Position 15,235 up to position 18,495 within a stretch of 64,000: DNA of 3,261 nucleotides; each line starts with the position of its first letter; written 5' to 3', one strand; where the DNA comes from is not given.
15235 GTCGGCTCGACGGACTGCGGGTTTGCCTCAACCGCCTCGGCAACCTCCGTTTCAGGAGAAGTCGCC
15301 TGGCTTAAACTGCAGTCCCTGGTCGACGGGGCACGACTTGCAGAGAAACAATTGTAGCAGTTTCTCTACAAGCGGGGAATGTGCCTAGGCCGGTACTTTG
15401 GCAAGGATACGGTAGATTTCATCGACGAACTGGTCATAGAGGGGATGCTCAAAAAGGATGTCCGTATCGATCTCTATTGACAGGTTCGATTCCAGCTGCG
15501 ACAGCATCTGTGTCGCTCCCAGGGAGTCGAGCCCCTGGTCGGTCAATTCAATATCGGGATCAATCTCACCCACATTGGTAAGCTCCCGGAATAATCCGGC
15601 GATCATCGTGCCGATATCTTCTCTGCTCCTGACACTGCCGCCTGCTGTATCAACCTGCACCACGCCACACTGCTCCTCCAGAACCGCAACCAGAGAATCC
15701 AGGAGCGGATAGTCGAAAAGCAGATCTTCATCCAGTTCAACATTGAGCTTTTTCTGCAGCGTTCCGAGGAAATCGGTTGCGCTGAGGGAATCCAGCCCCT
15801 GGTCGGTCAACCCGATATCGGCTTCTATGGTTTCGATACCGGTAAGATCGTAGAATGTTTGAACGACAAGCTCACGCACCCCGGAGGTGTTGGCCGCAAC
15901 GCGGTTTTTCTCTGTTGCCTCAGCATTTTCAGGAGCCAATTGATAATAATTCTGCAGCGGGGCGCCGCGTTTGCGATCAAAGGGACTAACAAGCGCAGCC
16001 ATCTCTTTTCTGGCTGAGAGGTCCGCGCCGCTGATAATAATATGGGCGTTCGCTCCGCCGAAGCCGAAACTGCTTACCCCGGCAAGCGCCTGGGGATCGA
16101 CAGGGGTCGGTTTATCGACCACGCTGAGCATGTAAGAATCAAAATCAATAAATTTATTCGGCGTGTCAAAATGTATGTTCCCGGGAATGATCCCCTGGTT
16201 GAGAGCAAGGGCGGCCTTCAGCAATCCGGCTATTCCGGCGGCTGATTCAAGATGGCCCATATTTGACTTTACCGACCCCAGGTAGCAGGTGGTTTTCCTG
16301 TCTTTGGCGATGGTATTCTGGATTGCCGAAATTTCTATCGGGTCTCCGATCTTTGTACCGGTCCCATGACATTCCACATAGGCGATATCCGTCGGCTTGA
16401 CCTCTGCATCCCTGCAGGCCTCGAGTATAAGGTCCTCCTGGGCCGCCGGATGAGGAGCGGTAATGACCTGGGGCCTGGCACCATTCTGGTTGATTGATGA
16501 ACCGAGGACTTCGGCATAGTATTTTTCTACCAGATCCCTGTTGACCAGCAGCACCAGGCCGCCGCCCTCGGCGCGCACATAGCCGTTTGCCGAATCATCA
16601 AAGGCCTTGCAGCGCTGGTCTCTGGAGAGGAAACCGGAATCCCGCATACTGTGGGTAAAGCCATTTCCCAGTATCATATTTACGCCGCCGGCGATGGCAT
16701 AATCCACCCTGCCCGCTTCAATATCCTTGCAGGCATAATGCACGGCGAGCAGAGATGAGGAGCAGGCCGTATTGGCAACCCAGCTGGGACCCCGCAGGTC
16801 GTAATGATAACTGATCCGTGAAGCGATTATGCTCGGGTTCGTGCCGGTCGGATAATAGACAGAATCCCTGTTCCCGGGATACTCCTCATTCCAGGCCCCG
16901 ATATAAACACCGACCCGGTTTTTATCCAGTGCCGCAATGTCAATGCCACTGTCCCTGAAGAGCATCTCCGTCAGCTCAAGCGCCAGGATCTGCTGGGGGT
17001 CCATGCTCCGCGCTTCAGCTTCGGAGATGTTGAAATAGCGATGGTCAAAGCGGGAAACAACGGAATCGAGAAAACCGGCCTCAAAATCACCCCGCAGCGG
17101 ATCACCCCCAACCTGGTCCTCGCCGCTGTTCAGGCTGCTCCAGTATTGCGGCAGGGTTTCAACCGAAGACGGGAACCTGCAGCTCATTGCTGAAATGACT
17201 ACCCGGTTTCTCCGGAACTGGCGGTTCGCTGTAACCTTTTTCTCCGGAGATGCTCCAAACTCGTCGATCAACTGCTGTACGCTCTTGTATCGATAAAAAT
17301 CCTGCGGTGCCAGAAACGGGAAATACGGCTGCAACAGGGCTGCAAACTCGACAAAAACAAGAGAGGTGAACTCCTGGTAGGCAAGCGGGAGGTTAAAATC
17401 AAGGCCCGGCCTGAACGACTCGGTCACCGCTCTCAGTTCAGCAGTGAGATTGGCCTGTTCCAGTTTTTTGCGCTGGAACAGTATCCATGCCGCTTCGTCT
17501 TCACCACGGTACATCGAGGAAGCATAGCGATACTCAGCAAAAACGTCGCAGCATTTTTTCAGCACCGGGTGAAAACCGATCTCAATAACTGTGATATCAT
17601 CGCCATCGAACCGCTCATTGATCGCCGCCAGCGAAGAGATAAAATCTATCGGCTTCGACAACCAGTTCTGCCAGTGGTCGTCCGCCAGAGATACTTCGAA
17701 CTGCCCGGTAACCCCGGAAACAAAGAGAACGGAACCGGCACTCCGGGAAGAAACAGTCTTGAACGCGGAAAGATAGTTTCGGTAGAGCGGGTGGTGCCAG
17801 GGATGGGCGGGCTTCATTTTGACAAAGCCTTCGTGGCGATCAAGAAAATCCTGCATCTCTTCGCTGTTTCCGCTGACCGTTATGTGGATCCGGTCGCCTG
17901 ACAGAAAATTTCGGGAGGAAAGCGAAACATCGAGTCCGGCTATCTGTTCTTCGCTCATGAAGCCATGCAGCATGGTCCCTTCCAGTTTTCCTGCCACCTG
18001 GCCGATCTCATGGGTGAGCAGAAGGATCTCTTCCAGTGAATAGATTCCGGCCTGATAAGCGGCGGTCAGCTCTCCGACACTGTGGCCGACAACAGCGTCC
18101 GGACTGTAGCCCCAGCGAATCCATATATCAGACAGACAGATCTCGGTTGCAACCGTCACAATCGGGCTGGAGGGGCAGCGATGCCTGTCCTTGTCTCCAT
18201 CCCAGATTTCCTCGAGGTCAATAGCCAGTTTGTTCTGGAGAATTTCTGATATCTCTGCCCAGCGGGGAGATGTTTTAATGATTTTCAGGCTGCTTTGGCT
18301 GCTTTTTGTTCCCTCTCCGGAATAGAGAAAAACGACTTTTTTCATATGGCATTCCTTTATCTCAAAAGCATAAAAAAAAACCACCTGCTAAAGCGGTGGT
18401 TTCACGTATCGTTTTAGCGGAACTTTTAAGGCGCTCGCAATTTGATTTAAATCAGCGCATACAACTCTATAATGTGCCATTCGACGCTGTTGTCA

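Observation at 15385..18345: Polyketide synthase with inverted AT-KS order, tandem ACPs and no processing or release domain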

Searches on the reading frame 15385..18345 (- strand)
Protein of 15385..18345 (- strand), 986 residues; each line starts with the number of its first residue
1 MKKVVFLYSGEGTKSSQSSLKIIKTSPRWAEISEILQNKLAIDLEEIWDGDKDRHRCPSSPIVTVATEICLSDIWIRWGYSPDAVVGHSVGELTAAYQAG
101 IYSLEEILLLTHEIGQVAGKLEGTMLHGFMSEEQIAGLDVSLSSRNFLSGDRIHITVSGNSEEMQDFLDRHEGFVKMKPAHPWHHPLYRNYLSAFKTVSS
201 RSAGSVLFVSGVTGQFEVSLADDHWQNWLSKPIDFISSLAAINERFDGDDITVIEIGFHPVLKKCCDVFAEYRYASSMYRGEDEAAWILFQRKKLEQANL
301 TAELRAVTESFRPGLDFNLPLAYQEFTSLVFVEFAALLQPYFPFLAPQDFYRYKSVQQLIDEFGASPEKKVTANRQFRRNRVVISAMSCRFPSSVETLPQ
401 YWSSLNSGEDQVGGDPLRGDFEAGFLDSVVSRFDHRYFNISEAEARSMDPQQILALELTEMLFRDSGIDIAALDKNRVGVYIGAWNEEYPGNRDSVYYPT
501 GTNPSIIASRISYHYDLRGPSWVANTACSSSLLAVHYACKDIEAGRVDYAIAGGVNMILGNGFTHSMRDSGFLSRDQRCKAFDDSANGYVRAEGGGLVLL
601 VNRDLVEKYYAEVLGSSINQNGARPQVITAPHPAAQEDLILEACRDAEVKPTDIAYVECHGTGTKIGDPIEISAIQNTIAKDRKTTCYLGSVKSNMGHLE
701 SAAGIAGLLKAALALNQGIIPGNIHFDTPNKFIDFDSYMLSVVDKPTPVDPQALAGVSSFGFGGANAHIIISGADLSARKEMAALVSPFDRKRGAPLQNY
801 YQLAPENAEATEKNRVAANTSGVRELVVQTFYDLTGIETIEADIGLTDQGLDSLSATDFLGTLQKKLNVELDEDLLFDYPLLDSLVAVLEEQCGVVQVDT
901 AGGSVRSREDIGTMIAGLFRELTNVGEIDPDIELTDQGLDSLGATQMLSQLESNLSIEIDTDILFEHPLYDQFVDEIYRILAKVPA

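Call 4: search_protein_families(library=pfam, proteins=[window:15385-18345:-], max_evalue=0.01)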
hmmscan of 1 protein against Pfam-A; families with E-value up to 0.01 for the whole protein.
window:15385-18345:- (986 aa): 7 families
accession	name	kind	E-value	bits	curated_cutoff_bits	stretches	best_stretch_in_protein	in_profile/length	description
PF00109.32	ketoacyl-synt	-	8.8e-62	209.4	20.8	1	380-601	2-247/252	Beta-ketoacyl synthase, N-terminal domain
PF02801.28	Ketoacyl-synt_C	-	1.5e-41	141.5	20.8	1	610-727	1-119/119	Beta-ketoacyl synthase, C-terminal domain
PF00550.31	PP-binding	-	9.9e-23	80.6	20.8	2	916-972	4-62/67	Phosphopantetheine attachment site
PF00698.26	Acyl_transf_1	-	6.5e-12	46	32.7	1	5-264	1-273/319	Acyl transferase domain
PF16197.11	KAsynt_C_assoc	-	8.4e-12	45.9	33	1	729-781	1-53/111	Ketoacyl-synthetase C-terminal extension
PF23297.2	ACP_SdgA_C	-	4.1e-05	24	27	0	909-961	9-63/95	Highly reducing polyketide synthase sdgA, C-terminal ACP domain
PF00108.29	Thiolase_N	-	0.00042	20.2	26.4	1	520-556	77-113/260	Thiolase, N-terminal domain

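Call 5: search_protein_families(library=ncbifam, proteins=[window:15385-18345:-], max_evalue=0.01)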
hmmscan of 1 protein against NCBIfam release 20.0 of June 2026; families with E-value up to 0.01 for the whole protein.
window:15385-18345:- (986 aa): 32 families (the best 25 are shown)
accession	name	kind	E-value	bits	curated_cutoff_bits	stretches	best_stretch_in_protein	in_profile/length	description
NF045894.1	PKS_plus_SDR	equivalog_domain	4.3e-143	478.6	1740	3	381-779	2-432/1515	type I polyketide synthase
NF040607.1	mycolic_Pks13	equivalog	2.9e-121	406.2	2100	2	372-806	93-542/1680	polyketide synthase Pks13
NF041183.1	Pks2_ls1_myc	equivalog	5.1e-76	255.7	2400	1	420-781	59-432/2086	sulfolipid-1 biosynthesis phthioceranic/hydroxyphthioceranic acid synthase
TIGR02813.1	omega_3_PfaA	subfamily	9.5e-46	155.2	1010.1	2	501-772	179-460/2582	polyketide-type polyunsaturated fatty acid synthase PfaA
TIGR03150.1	fabF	equivalog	4.3e-44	150.8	493.75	2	506-771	139-406/407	beta-ketoacyl-ACP synthase II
NF005589.0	PRK07314.1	subfamily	6.2e-43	147.1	387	2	505-771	141-409/413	beta-ketoacyl-ACP synthase II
NF053555.1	prodigi_MBC_PigJ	equivalog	1.7e-33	115.9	900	1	516-772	501-757/759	prodigiosin MBC biosynthesis protein PigJ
NF004970.0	PRK06333.1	subfamily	4.8e-32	111.3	525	1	507-771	152-419/424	beta-ketoacyl-ACP synthase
NF005490.0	PRK07103.1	equivalog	7.1e-31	107.7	445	1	511-771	152-410/414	polyketide beta-ketoacyl:acyl carrier protein synthase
NF006618.0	PRK09185.1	subfamily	1.9e-30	106.2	407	1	500-772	133-391/394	beta-ketoacyl-ACP synthase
NF006434.0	PRK08722.1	equivalog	3.4e-29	102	759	1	380-771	4-411/414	beta-ketoacyl-ACP synthase II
NF004618.0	PRK05952.1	equivalog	2.4e-24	86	455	1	515-772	134-381/384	beta-ketoacyl-ACP synthase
NF058662.1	cispenta_AmcF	equivalog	3.1e-24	85.7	325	1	515-771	116-367/369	cispentacin biosynthesis acyltransferase subunit AmcF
NF005916.1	PRK07910.1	equivalog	6.5e-24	84.6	560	1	524-770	167-414/418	KasA/KasB family beta-ketoacyl-ACP synthase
NF006274.0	PRK08439.1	equivalog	1.2e-23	83.6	621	1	505-771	139-403/406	beta-ketoacyl-ACP synthase II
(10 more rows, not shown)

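Call 8: find_homologous_proteins(query=window:15385-18345:-, region=1-986)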
Query window:15385-18345:-, residues 1-986 (986 aa): 1589 proteins with E <= 0.001 among 8000 candidates; the best 120 are listed.
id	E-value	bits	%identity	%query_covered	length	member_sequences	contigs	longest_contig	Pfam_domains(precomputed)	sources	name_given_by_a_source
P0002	0.0e+0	2066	91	100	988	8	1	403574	PF00109.33,PF00550.32,PF02801.29,PF16197.12,PF00698.27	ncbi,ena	-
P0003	0.0e+0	2047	90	100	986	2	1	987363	PF00109.33,PF00550.32,PF02801.29,PF16197.12,PF00698.27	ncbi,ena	-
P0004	0.0e+0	1817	79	100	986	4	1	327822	PF00109.33,PF00550.32,PF02801.29,PF23297.2,PF16197.12,PF00698.27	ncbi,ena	-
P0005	0.0e+0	1787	78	100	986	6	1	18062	PF00109.33,PF00550.32,PF02801.29,PF16197.12,PF00698.27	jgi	jgi:acyl transferase domain-containing protein/acyl carrier protein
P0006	0.0e+0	1775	77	100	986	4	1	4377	PF00109.33,PF00550.32,PF02801.29,PF16197.12,PF00698.27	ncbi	-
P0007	0.0e+0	1738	76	100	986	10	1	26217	PF00109.33,PF00550.32,PF02801.29,PF16197.12,PF00698.27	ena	-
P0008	0.0e+0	1735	75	100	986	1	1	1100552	PF00109.33,PF00550.32,PF02801.29,PF23297.2,PF16197.12,PF00698.27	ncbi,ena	-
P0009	0.0e+0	1687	73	100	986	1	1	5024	PF00109.33,PF00550.32,PF02801.29,PF16197.12,PF00698.27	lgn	-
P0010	0.0e+0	1548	68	100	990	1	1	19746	PF00109.33,PF00550.32,PF02801.29,PF23297.2,PF16197.12,PF00698.27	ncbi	-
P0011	0.0e+0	1538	67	100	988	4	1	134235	PF00109.33,PF00550.32,PF02801.29,PF16197.12,PF00698.27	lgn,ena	-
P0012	0.0e+0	1532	67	100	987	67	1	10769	PF00109.33,PF00550.32,PF02801.29,PF16197.12,PF00698.27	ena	-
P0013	0.0e+0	1474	65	99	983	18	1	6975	PF00109.33,PF00550.32,PF02801.29,PF23297.2,PF16197.12,PF00698.27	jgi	-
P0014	0.0e+0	1469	65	99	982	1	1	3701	PF00109.33,PF00550.32,PF02801.29,PF23297.2,PF16197.12,PF00698.27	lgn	-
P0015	0.0e+0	1462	64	99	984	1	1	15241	PF00109.33,PF00550.32,PF02801.29,PF23297.2,PF16197.12,PF00698.27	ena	-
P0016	0.0e+0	1461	64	99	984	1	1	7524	PF00109.33,PF00550.32,PF02801.29,PF23297.2,PF16197.12,PF00698.27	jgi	jgi:acyl transferase domain-containing protein/acyl carrier protein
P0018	0.0e+0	1454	64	99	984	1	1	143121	PF00109.33,PF00550.32,PF02801.29,PF23297.2,PF16197.12,PF00698.27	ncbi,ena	-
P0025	0.0e+0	1378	61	100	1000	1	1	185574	PF00109.33,PF00550.32,PF02801.29,PF23297.2,PF16197.12,PF00698.27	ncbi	-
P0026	0.0e+0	1374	60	99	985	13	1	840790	PF00109.33,PF00550.32,PF02801.29,PF23297.2,PF16197.12,PF00698.27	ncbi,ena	-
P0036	0.0e+0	1334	65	90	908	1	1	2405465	PF00109.33,PF00550.32,PF02801.29,PF16197.12,PF00698.27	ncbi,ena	-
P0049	0.0e+0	1302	58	100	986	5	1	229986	PF00109.33,PF00550.32,PF02801.29,PF16197.12,PF00698.27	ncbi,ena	-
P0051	0.0e+0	1295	58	100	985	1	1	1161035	PF00109.33,PF00550.32,PF02801.29,PF16197.12,PF00698.27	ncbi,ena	-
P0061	0.0e+0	1284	56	100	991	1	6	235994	PF00109.33,PF00550.32,PF02801.29,PF23297.2,PF16197.12,PF00698.27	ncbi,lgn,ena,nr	ncbi:MAG: beta-ketoacyl synthase N-terminal-like domain-containing protein [Desulfobacteraceae bacte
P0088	0.0e+0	1266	59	90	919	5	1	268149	PF00109.33,PF00550.32,PF02801.29,PF16197.12,PF00698.27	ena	-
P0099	0.0e+0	1264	60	90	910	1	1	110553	PF00109.33,PF00550.32,PF02801.29,PF16197.12,PF00698.27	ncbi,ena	-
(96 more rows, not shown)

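Call 11: find_related_loci(query=A1, collection=genome_contigs, flank=10000)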
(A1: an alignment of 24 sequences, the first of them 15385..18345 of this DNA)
Query A1 (986 aa) in genome_contigs; peptide patterns used: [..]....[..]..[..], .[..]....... (x = any residue, [..] = any of these).
600 stretches matched a pattern (row limit reached: there are more); 588 encode a relative of the query (tblastn E <= 1e-3); the best 80 are kept; 79 distinct loci.
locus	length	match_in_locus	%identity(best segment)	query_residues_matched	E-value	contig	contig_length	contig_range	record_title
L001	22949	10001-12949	57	1-983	0e+0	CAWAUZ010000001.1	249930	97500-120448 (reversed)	MAG: uncultured delta proteobacterium isolate MFD03804.bin.3.42 genome assembly, contig: contig_1583, whole genome shotg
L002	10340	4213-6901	61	1-979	0e+0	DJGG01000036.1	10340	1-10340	MAG TPA_asm: Desulfobacteraceae bacterium UBA5852 UBA5852_contig_6468, whole genome shotgun sequence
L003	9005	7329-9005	63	1-559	0e+0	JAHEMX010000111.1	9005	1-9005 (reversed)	MAG: Desulfobulbaceae bacterium isolate Ww85 NODE_19261_length_9005_cov_3.088586, whole genome shotgun sequence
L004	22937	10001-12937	56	1-981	0e+0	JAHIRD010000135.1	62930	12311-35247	MAG: Proteobacteria bacterium isolate MM_PC_MetaG.mb.113 MM_PC_MetaG.mb.113_k141_1397958, whole genome shotgun sequence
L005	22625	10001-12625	38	3-787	7e-95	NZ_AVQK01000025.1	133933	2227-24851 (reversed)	Aquimarina longa SW024 contig25, whole genome shotgun sequence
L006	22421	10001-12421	43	3-781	2e-92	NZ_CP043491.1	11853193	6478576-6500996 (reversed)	Cystobacter fuscus strain Cbf 10 chromosome, complete genome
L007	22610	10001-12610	42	3-776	3e-92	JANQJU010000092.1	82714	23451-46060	MAG: SAR324 cluster bacterium isolate PL25a_bin.125 k99_3550922, whole genome shotgun sequence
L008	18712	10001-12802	38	66-771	2e-91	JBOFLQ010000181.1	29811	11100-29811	MAG: Xenococcaceae cyanobacterium isolate WFFMC_MAG_336 k139_44600_flag=0_multi=11.9822_len=29811, whole genome shotgun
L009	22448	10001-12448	44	2-782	5e-92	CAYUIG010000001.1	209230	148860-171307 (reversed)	MAG TPA_asm: uncultured Gemmatimonadaceae bacterium isolate SRP193661_co2_98 genome assembly, contig: NODE_24_length_209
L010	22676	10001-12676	40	3-771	4e-91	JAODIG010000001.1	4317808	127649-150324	MAG: Chroococcopsis gigantea SAG 12.99 S2C1, whole genome shotgun sequence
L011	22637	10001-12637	42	2-777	8e-91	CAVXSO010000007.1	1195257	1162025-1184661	MAG: uncultured proteobacterium isolate MFD01872.bin.1.329 genome assembly, contig: contig_98541, whole genome shotgun s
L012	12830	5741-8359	38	2-780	1e-90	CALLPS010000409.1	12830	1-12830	MAG: uncultured Pleurocapsa sp. isolate H4_Bin_Bin_164_1 genome assembly, contig: c_000000550523, whole genome shotgun s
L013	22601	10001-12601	41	3-788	6e-91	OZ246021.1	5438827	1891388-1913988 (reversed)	MAG: Aquimarina sp. isolate c4cd8b9f-ba8a-4b32-a42c-d18b96ba530b genome assembly, chromosome: 1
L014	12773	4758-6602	35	185-771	1e-90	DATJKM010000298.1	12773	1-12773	MAG TPA_asm: Candidatus Udaeobacter sp. isolate SMAG_U15593 k141_3608019, whole genome shotgun sequence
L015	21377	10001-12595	38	3-788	3e-90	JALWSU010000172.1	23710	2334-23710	MAG: Thiotrichaceae bacterium isolate M2_metabat2_scaf2bin.101 M2_NODE_1943_length_23710_cov_3.464190, whole genome shot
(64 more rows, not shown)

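Call 12: find_encoding_contigs(protein=P0002, flank=10000, max_places=2)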
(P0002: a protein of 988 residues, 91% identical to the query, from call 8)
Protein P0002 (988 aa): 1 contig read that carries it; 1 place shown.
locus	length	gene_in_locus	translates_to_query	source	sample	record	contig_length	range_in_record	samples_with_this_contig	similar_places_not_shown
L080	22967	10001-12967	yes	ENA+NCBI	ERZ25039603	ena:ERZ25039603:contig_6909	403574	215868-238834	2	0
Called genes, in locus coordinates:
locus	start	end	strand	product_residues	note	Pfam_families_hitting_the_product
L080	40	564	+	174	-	PF00571:CBS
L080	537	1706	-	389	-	PF02353:CMAS, PF13489:Methyltransf_23, PF13847:Methyltransf_31, PF08241:Methyltransf_11, PF08242:Methyltransf_12, PF13649:Methyltransf_25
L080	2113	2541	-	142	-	PF04940:BLUF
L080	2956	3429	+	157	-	-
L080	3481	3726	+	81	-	-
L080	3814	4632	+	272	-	PF05711:TylF, PF13578:Methyltransf_24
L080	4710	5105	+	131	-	PF01757:Acyl_transf_3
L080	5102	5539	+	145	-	-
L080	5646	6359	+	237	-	PF19040:SGNH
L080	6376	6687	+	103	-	PF19040:SGNH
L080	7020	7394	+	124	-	-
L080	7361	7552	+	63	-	-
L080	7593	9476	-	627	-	PF01757:Acyl_transf_3, PF19040:SGNH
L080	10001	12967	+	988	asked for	PF00698:Acyl_transf_1, PF00109:ketoacyl-synt, PF02801:Ketoacyl-synt_C, PF16197:KAsynt_C_assoc, PF00550:PP-binding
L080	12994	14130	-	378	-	PF01717:Meth_synt_2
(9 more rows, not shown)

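Call 13: find_encoding_contigs(protein=P0051, flank=10000, max_places=2)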
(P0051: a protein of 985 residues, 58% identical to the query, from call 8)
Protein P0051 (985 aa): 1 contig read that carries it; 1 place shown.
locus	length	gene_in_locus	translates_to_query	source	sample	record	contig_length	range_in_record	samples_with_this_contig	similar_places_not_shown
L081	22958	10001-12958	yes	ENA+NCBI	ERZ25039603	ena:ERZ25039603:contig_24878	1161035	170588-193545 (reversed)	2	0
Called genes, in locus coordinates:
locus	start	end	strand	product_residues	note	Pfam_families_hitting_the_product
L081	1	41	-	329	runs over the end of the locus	PF00146:NADHdh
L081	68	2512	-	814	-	PF00111:Fer2 (weak), PF13510:Fer2_4, PF10588:NADH-G_4Fe-4S_3, PF22117:Fer4_Nqo3, PF04879:Molybdop_Fe4S4, PF00384:Molybdopterin, PF01568:Molydop_binding (weak)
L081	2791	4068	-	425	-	PF01512:Complex1_51K, PF10531:SLBB, PF22461:SLBB_2, PF10589:NADH_4Fe-4S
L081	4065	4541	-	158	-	PF01257:2Fe-2S_thioredx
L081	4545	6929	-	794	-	PF01058:Oxidored_q6, PF00329:Complex1_30kDa, PF00346:Complex1_49kDa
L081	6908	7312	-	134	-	PF00507:Oxidored_q4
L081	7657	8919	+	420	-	PF13191:AAA_16 (faint), PF00004:AAA (faint), PF00158:Sigma54_activat, PF14532:Sigma54_activ_2, PF07724:AAA_2 (weak), PF07728:AAA_5, PF25601:AAA_lid_14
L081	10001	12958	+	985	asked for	PF00698:Acyl_transf_1, PF00109:ketoacyl-synt, PF02801:Ketoacyl-synt_C, PF16197:KAsynt_C_assoc, PF00550:PP-binding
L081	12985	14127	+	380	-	PF01717:Meth_synt_2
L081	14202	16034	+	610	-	PF00890:FAD_binding_2 (weak), PF01266:DAO (weak), PF01494:FAD_binding_3 (weak), PF07992:Pyr_redox_2, PF12831:FAD_oxidored (weak), PF13450:NAD_binding_8, PF13738:Pyr_redox_3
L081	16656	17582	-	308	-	PF02899:Phage_int_SAM_1 (faint), PF13495:Phage_int_SAM_4, PF00589:Phage_integrase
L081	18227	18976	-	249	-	-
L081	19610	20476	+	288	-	PF12849:PBP_like_2, PF13531:SBP_bac_11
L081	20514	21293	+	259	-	-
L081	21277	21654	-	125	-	PF03551:PadR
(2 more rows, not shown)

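Call 14: find_encoding_contigs(protein=P0026, flank=10000, max_places=2)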
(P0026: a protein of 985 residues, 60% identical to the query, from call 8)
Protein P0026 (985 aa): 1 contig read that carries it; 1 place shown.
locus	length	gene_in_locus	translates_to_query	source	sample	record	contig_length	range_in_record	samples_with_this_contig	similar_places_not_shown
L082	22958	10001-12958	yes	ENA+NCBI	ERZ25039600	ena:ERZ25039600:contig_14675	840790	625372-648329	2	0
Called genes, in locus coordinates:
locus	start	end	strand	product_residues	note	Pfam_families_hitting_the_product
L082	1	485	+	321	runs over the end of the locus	PF03401:TctC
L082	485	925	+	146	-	PF07331:TctB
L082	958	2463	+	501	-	PF01970:TctA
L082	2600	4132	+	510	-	PF03972:MmgE_PrpD_N, PF19305:MmgE_PrpD_C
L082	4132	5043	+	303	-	PF13714:PEP_mutase, PF00463:ICL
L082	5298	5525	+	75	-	PF13183:Fer4_8 (faint), PF13484:Fer4_16 (faint), PF25160:LdpA_Fe-S-bd (faint), PF00037:Fer4 (weak), PF13237:Fer4_10, PF14697:Fer4_21, PF12838:Fer4_7, PF13187:Fer4_9, +3 more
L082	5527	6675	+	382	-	PF01855:POR_N, PF17147:PFOR_II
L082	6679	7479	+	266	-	PF02775:TPP_enzyme_C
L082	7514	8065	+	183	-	PF01558:POR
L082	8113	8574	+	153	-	PF12694:cpYpsA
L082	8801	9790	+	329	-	PF02685:Glucokinase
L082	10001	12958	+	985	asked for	PF00698:Acyl_transf_1, PF23297:ACP_SdgA_C (faint), PF00109:ketoacyl-synt, PF02801:Ketoacyl-synt_C, PF16197:KAsynt_C_assoc, PF00550:PP-binding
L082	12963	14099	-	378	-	PF01717:Meth_synt_2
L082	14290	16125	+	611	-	PF00890:FAD_binding_2 (weak), PF01266:DAO (weak), PF07992:Pyr_redox_2, PF12831:FAD_oxidored (faint), PF13241:NAD_binding_7 (faint), PF13450:NAD_binding_8, PF13738:Pyr_redox_3 (weak)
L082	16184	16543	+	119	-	PF17837:4PPT_N (weak)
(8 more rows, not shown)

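Call 17: find_encoding_contigs(protein=P0036, flank=10000, max_places=1)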
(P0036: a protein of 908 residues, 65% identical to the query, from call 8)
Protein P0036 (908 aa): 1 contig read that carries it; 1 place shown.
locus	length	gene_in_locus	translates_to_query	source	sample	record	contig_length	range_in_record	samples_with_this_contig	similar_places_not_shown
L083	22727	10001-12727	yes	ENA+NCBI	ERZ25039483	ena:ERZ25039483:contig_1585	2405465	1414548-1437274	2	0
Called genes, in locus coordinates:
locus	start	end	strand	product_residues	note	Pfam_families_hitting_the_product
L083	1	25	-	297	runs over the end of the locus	PF00072:Response_reg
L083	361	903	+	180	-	PF12844:HTH_19, PF01381:HTH_3, PF13443:HTH_26, PF07883:Cupin_2 (weak)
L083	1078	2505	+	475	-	PF22691:Thiolase_C_1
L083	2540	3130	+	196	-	-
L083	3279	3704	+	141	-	PF16177:ACAS_N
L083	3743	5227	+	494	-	PF00501:AMP-binding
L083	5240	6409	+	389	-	PF02771:Acyl-CoA_dh_N, PF02770:Acyl-CoA_dh_M, PF00441:Acyl-CoA_dh_1, PF08028:Acyl-CoA_dh_2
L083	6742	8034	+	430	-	PF05935:Arylsulfotrans, PF14269:Arylsulfotran_2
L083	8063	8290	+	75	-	-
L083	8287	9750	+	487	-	PF13469:Sulfotransfer_3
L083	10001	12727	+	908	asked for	PF00698:Acyl_transf_1, PF00109:ketoacyl-synt, PF02801:Ketoacyl-synt_C, PF16197:KAsynt_C_assoc, PF00550:PP-binding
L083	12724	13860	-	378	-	PF01717:Meth_synt_2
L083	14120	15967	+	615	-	PF13241:NAD_binding_7 (faint), PF01266:DAO (weak), PF01494:FAD_binding_3 (weak), PF07992:Pyr_redox_2, PF12831:FAD_oxidored (weak), PF13450:NAD_binding_8, PF13738:Pyr_redox_3 (weak)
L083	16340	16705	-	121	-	-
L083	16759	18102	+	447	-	PF00501:AMP-binding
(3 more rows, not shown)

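Call 18: find_encoding_contigs(protein=P0088, flank=10000, max_places=1)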
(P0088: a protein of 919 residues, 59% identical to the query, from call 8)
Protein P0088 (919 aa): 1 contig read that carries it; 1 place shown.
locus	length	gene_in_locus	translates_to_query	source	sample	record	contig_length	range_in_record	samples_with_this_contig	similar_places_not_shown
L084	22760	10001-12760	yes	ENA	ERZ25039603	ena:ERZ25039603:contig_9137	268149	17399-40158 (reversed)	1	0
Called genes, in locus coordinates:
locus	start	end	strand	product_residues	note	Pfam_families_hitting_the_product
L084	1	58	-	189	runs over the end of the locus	PF02646:RmuC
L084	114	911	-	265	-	PF02646:RmuC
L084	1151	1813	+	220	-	PF00724:Oxidored_FMN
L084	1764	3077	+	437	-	PF00724:Oxidored_FMN, PF13434:Lys_Orn_oxgnase (faint), PF07992:Pyr_redox_2, PF12831:FAD_oxidored (weak), PF13450:NAD_binding_8, PF13738:Pyr_redox_3, PF00070:Pyr_redox, PF01266:DAO (weak), +6 more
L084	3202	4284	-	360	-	PF00158:Sigma54_activat, PF14532:Sigma54_activ_2, PF07728:AAA_5 (weak), PF25601:AAA_lid_14, PF02954:HTH_8 (weak)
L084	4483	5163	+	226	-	PF04012:PspA_IM30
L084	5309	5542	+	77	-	-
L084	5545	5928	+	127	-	PF04024:PspC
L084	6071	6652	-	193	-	PF00857:Isochorismatase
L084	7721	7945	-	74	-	-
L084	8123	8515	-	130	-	-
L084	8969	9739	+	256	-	PF00561:Abhydrolase_1, PF12146:Hydrolase_4, PF12697:Abhydrolase_6, PF08386:Abhydrolase_4 (faint)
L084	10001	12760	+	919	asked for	PF00698:Acyl_transf_1, PF00109:ketoacyl-synt, PF02801:Ketoacyl-synt_C, PF16197:KAsynt_C_assoc, PF00550:PP-binding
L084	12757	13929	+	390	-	PF01717:Meth_synt_2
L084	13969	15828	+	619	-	PF07992:Pyr_redox_2, PF13450:NAD_binding_8 (weak), PF13738:Pyr_redox_3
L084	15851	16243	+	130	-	PF00581:Rhodanese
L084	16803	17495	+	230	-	PF02683:DsbD_TM, PF03190:Thioredox_DsbH, PF00085:Thioredoxin, PF13899:Thioredoxin_7, PF13098:Thioredoxin_2 (weak)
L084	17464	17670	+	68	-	-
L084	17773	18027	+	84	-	-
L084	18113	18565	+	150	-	PF01243:PNPOx_N, PF12900:Pyridox_ox_2 (weak)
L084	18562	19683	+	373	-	PF01326:PPDK_N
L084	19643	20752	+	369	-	PF00391:PEP-utilizers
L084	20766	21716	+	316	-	PF04463:2-thiour_desulf, PF08349:DUF1722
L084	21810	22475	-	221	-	PF04832:SOUL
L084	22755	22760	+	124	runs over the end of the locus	-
